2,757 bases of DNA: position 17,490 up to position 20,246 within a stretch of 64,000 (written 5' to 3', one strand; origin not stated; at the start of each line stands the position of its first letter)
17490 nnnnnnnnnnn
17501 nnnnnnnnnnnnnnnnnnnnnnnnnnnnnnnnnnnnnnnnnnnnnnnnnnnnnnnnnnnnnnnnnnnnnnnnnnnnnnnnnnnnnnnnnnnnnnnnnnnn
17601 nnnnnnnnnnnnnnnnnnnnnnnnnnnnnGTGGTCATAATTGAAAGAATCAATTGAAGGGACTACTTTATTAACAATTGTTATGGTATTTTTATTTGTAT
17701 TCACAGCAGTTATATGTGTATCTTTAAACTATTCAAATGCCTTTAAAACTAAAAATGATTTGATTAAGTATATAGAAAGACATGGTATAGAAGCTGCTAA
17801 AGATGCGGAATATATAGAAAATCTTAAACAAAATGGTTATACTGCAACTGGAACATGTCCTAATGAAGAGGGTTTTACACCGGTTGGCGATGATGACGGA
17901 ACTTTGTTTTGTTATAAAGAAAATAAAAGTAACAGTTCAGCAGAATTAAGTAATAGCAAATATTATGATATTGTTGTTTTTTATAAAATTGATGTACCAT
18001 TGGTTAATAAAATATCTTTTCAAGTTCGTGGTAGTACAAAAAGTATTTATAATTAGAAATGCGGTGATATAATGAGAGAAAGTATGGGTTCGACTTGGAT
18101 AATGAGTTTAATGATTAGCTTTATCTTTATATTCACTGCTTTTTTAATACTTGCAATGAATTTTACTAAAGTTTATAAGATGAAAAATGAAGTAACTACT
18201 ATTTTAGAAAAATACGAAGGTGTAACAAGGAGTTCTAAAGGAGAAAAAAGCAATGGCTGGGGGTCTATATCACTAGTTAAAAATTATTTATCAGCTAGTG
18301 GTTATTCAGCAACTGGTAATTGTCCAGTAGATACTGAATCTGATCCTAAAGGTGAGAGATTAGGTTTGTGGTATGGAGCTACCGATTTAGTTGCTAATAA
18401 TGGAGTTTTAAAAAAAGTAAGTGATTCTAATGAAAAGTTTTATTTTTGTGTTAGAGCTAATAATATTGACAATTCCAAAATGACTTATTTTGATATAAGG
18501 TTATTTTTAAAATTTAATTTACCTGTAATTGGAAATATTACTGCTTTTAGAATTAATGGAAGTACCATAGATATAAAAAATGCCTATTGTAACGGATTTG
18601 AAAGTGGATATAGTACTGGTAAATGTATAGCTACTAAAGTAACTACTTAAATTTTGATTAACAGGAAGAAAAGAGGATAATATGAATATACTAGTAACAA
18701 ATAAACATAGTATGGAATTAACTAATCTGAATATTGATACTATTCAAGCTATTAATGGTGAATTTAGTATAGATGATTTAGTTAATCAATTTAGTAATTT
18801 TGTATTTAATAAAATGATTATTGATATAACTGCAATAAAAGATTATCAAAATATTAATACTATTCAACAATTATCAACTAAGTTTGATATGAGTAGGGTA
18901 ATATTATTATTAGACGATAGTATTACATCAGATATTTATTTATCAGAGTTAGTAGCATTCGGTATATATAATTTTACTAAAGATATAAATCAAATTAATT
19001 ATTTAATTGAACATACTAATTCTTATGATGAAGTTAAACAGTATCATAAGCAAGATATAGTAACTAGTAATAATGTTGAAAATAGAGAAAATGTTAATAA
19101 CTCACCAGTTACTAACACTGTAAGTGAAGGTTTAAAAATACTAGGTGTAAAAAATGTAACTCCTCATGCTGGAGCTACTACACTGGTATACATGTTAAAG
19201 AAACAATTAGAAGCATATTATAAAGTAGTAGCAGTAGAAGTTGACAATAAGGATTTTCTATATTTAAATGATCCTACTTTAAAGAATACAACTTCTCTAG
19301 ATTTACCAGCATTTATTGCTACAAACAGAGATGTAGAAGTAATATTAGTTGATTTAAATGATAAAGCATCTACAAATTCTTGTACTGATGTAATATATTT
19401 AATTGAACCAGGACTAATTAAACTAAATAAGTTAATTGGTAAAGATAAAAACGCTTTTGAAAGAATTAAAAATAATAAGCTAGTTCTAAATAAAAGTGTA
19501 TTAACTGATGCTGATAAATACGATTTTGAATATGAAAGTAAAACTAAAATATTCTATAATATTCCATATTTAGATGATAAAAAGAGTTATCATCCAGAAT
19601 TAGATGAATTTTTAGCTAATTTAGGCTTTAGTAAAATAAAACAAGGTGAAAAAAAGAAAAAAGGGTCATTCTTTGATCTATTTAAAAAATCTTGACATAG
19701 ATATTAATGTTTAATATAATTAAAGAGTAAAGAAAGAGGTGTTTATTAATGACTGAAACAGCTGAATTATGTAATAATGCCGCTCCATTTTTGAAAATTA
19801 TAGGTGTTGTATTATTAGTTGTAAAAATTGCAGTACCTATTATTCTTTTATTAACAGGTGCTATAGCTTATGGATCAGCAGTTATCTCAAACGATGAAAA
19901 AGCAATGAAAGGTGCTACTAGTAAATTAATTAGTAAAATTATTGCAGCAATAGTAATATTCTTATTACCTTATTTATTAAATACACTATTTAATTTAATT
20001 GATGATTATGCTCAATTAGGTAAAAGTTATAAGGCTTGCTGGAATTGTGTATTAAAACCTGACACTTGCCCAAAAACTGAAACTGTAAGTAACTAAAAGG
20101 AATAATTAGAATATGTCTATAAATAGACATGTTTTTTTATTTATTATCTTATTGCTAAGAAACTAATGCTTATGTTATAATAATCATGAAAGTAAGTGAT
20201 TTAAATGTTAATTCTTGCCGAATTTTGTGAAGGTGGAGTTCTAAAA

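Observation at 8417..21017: Tad/Flp-like locus physically coupled to a membrane-anchored protein and a 1290-aa Cys-rich secreted giant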

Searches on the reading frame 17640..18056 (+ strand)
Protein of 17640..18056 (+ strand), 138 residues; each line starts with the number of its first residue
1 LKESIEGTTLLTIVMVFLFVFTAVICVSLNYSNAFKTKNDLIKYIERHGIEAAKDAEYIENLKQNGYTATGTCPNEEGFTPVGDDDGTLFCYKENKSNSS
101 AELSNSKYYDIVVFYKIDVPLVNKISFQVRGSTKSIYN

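Call 5: search_protein_families(library=pfam, proteins=[window:17640-18056:+], max_evalue=0.1)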
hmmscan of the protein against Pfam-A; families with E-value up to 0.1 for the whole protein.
window:17640-18056:+ (138 aa): 0 families

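Call 7: search_protein_families(library=ncbifam, proteins=[window:17640-18056:+], max_evalue=0.1)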
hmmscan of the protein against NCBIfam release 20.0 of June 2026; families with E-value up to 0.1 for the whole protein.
window:17640-18056:+ (138 aa): 0 families

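Call 89: search_protein_families(library=pfam, alignment_id=A9, max_evalue=0.01)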
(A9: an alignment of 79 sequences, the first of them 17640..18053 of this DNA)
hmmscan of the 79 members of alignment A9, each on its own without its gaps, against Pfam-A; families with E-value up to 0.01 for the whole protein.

A. member 1, window:17640-18053:+ (138 aa): 0 families

B. families by the number of members that match (of 79 scanned): 10 families
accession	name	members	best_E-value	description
PF07790.16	Pilin_N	2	0.003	Archaeal Type IV pilin, N-terminal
PF12669.12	FeoB_associated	2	0.004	FeoB-associated Cys-rich membrane protein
PF16492.10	Cadherin_C_2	1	9.4e-05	Cadherin cytoplasmic C-terminal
PF23710.1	DUF7155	1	0.0024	Family of unknown function (DUF7155)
PF07431.17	DUF1512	1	0.0032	Protein of unknown function (DUF1512) N-terminal domain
PF17416.8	Glycoprot_B_PH1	1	0.0032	Herpesvirus Glycoprotein B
PF13064.11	DUF3927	1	0.006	Protein of unknown function (DUF3927)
PF14208.11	DUF4320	1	0.0071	Domain of unknown function (DUF4320)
PF20098.4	DUF6488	1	0.0091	Family of unknown function (DUF6488)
PF06364.17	DUF1068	1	0.0098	Protein of unknown function (DUF1068)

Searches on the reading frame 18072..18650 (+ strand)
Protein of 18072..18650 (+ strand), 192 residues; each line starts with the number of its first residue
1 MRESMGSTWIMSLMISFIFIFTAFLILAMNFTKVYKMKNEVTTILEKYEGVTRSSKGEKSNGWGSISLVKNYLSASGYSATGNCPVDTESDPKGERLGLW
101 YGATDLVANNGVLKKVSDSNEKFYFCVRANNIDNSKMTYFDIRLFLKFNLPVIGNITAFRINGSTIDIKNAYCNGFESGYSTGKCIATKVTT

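Call 5: search_protein_families(library=pfam, proteins=[window:18072-18650:+], max_evalue=0.1)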
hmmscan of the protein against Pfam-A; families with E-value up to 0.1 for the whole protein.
window:18072-18650:+ (192 aa): 2 families
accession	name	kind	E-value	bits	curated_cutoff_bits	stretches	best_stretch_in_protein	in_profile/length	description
PF07666.16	MpPF26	-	0.019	15.4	37.2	1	5-44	4-43/75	M penetrans paralogue family 26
PF17313.7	DUF5359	-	0.044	14.2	25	1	13-58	7-51/56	Family of unknown function (DUF5359)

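Call 7: search_protein_families(library=ncbifam, proteins=[window:18072-18650:+], max_evalue=0.1)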
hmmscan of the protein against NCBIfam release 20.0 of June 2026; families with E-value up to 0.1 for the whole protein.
window:18072-18650:+ (192 aa): 0 families

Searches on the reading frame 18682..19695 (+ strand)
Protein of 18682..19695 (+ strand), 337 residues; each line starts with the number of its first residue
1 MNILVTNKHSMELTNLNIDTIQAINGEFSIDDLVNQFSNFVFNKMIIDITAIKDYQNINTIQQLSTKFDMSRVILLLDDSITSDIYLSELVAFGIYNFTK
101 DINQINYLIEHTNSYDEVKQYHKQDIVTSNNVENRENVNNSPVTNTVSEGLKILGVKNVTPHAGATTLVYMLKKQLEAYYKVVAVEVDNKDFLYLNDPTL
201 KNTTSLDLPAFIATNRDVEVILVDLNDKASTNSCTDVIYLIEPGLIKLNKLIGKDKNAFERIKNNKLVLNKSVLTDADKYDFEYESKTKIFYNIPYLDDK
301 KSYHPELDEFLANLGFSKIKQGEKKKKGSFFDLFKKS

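Call 5: search_protein_families(library=pfam, proteins=[window:18682-19695:+], max_evalue=0.1)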
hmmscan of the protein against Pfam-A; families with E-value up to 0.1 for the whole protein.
window:18682-19695:+ (337 aa): 0 families

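Call 7: search_protein_families(library=ncbifam, proteins=[window:18682-19695:+], max_evalue=0.1)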
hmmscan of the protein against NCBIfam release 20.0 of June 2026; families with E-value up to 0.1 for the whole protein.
window:18682-19695:+ (337 aa): 1 family
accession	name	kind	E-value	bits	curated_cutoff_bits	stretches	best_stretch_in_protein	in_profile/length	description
TIGR00166.1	S6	equivalog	0.0069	16.6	42.9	1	121-190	4-70/95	30S ribosomal protein S6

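Call 65: search_solved_structures(query=A7, max_evalue=10, show_alignments=1)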
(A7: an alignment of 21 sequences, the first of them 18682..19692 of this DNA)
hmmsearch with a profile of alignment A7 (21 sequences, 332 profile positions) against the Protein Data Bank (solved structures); distinct sequences matched with E-value up to 10: 0.

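Call 86: find_related_loci(query=A7, collection=metagenome_contigs, flank=10000)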
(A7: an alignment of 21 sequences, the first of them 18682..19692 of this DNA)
Query A7 (337 aa) in metagenome_contigs; peptide patterns used: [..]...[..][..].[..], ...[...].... (x = any residue, [..] = any of these).
600 stretches matched a pattern (row limit reached: there are more); 287 encode a relative of the query (tblastn E <= 1e-3); the best 80 are kept; 80 distinct loci.
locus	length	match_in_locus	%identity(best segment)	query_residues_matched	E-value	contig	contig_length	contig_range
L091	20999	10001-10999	56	1-335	1e-120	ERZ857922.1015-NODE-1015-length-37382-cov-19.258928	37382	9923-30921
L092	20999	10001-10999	56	1-335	9e-120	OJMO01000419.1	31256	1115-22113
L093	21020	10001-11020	55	1-335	9e-118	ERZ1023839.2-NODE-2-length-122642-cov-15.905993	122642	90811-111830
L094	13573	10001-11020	55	1-335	9e-118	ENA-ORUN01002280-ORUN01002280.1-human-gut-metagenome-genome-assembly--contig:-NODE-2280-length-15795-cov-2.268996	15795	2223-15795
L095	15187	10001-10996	54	1-335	2e-117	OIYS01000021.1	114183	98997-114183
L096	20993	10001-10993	57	1-335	1e-115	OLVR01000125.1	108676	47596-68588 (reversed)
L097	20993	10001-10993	57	1-335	1e-115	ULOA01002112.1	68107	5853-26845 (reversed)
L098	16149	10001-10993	57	1-335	4e-115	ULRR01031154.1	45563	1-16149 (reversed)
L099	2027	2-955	59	17-335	4e-119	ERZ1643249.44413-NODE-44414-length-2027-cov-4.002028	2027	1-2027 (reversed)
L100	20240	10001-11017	54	1-335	6e-112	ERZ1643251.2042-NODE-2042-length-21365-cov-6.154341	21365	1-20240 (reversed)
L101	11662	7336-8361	52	1-335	2e-110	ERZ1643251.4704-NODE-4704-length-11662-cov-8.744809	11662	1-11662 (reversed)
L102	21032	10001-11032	51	1-335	4e-109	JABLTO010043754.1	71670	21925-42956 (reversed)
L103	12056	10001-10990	53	1-335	3e-108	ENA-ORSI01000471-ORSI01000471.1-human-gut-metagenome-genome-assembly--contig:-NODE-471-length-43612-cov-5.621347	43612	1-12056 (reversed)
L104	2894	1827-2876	52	1-335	5e-111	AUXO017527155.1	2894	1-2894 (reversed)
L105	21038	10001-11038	53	1-335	3e-106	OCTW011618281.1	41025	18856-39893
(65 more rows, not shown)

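Call 101: search_protein_families(library=pfam, proteins=[L100:11081-13468:+, L100:13482-14171:+, L100:14194-16422:+, L100:16541-16804:+, L100:16889-17989:+, L100:18000-18821:-, L100:19082-19717:+], max_evalue=0.001)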
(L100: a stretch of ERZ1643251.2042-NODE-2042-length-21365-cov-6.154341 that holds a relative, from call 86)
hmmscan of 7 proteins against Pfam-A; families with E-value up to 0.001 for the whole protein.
L100:11081-13468:+ (795 aa): 0 families

L100:13482-14171:+ (229 aa): 0 families

L100:14194-16422:+ (742 aa): 5 families
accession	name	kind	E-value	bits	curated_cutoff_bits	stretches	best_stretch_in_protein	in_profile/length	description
PF02534.20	T4SS-DNA_transf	-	2e-54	185.6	20.1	1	110-507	1-392/468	Type IV secretory system Conjugative DNA transfer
PF10412.15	TrwB_AAD_bind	-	1.5e-27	96.9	20.5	1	151-511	13-337/387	Type IV secretion-system coupling protein DNA-binding domain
PF12696.13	TraG-D_C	-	6.9e-24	84.6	22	1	420-509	2-91/126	TraM recognition site of TraD and TraG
PF01935.23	DUF87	-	1.9e-05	25.3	23.2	1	155-230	25-89/220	Helicase HerA, central domain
PF00270.35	DEAD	-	0.00028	21.1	26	1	155-204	16-67/167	DEAD/DEAH box helicase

L100:16541-16804:+ (87 aa): 1 family
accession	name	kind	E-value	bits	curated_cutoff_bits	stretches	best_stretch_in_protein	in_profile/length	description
PF00581.25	Rhodanese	-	3.5e-08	34.3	22.2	1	9-82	11-89/102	Rhodanese-like domain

L100:16889-17989:+ (366 aa): 1 family
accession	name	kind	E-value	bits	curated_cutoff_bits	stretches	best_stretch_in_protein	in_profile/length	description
PF02646.22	RmuC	-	7.5e-59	199.6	26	1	77-355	3-286/291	RmuC family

L100:18000-18821:- (273 aa): 1 family
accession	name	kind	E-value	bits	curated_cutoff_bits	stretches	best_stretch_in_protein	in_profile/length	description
PF02673.24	BacA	-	1.5e-71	241.6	33.4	1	10-266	2-256/257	Bacitracin resistance protein BacA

L100:19082-19717:+ (211 aa): 0 families

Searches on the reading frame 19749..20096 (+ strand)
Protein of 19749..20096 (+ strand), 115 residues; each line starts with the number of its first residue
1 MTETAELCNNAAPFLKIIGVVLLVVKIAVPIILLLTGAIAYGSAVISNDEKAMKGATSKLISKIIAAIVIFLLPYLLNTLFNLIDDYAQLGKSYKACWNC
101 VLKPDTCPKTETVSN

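Call 5: search_protein_families(library=pfam, proteins=[window:19749-20096:+], max_evalue=0.1)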
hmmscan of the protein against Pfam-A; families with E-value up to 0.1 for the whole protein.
window:19749-20096:+ (115 aa): 1 family
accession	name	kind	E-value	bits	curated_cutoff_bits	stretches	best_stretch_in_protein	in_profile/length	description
PF18895.5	T4SS_pilin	-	0.002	18.6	26.6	1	6-80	7-71/71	Type IV secretion system pilin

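Call 7: search_protein_families(library=ncbifam, proteins=[window:19749-20096:+], max_evalue=0.1)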
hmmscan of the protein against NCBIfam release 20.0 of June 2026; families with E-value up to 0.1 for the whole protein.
window:19749-20096:+ (115 aa): 1 family
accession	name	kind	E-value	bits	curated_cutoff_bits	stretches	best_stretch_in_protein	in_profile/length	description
TIGR04476.1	exosort_XrtN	exception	0.033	13.3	200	1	11-73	220-281/406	exosortase N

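Call 84: search_protein_families(library=pfam, alignment_id=A8, max_evalue=0.01)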
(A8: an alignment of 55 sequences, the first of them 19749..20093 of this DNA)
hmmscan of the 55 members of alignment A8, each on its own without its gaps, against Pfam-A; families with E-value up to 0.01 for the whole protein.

A. member 1, window:19749-20093:+ (115 aa): 1 family
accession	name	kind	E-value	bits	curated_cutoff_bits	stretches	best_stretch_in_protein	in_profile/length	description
PF18895.5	T4SS_pilin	-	0.002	18.6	26.6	1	6-80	7-71/71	Type IV secretion system pilin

B. families by the number of members that match (of 55 scanned): 15 families
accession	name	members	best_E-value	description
PF18895.5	T4SS_pilin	46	7.4e-06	Type IV secretion system pilin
PF13853.12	7tm_4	6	0.00083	Olfactory receptor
PF01534.23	Frizzled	6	0.00087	Frizzled/Smoothened family membrane region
PF00001.26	7tm_1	6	0.00088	7 transmembrane receptor (rhodopsin family)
PF16943.10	T4SS_CagC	2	0.0022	Cag pathogenicity island, type IV secretory system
PF10942.13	DUF2619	2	0.0028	Protein of unknown function (DUF2619)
PF10110.14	GPDPase_memb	2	0.0085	Membrane domain of glycerophosphoryl diester phosphodiesterase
PF24400.1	DUF7544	1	0.00049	Family of unknown function (DUF7544)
PF19554.4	DUF6077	1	0.0016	Family of unknown function (DUF6077)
PF07811.17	TadE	1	0.0017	TadE-like protein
PF24632.1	DUF7629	1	0.0021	Domain of unknown function (DUF7629)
PF06195.18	DUF996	1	0.0023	Protein of unknown function (DUF996)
PF10325.15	7TM_GPCR_Srz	1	0.0023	Serpentine type 7TM GPCR chemoreceptor Srz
PF13828.11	DUF4190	1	0.0057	Domain of unknown function (DUF4190)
PF02732.21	ERCC4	1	0.006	ERCC4 domain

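Call 85: search_solved_structures(query=A8, max_evalue=10)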
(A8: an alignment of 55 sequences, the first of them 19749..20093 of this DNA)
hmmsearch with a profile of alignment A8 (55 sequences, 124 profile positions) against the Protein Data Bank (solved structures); distinct sequences matched with E-value up to 10: 18.
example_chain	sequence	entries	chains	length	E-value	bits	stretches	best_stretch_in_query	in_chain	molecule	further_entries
6fk6_A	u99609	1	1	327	0.053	16.6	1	27-79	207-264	Rhodopsin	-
6fkb_A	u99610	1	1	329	0.053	16.6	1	27-79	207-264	Rhodopsin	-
3c9m_A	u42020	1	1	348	0.058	16.5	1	27-79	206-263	Rhodopsin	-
4bey_A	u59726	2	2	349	0.058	16.5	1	27-79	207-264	Rhodopsin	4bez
5dys_A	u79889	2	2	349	0.058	16.5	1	27-79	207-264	Rhodopsin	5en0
2x72_A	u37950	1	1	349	0.058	16.5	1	27-79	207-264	RHODOPSIN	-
2j4y_A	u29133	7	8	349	0.058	16.5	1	27-79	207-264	RHODOPSIN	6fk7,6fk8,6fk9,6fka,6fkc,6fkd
9nyx_B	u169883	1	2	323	0.058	16.5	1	27-79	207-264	Rhodopsin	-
1f88_A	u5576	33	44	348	0.064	16.4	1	27-79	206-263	RHODOPSIN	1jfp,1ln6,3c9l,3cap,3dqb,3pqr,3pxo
1gzm_A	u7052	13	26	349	0.064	16.3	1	27-79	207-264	RHODOPSIN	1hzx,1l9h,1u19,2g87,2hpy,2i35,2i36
6fuf_A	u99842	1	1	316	0.13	15.4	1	27-79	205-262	Rhodopsin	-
6qno_R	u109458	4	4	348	0.14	15.2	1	27-79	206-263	Rhodopsin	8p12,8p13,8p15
4a4m_A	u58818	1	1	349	0.14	15.2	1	27-79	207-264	RHODOPSIN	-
8y02_R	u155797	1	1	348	0.17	15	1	25-80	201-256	Short-wave-sensitive opsin 1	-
6cmo_R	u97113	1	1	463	0.54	13.4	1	28-79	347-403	chimera protein of Soluble cytochrome b562 and Rhodopsin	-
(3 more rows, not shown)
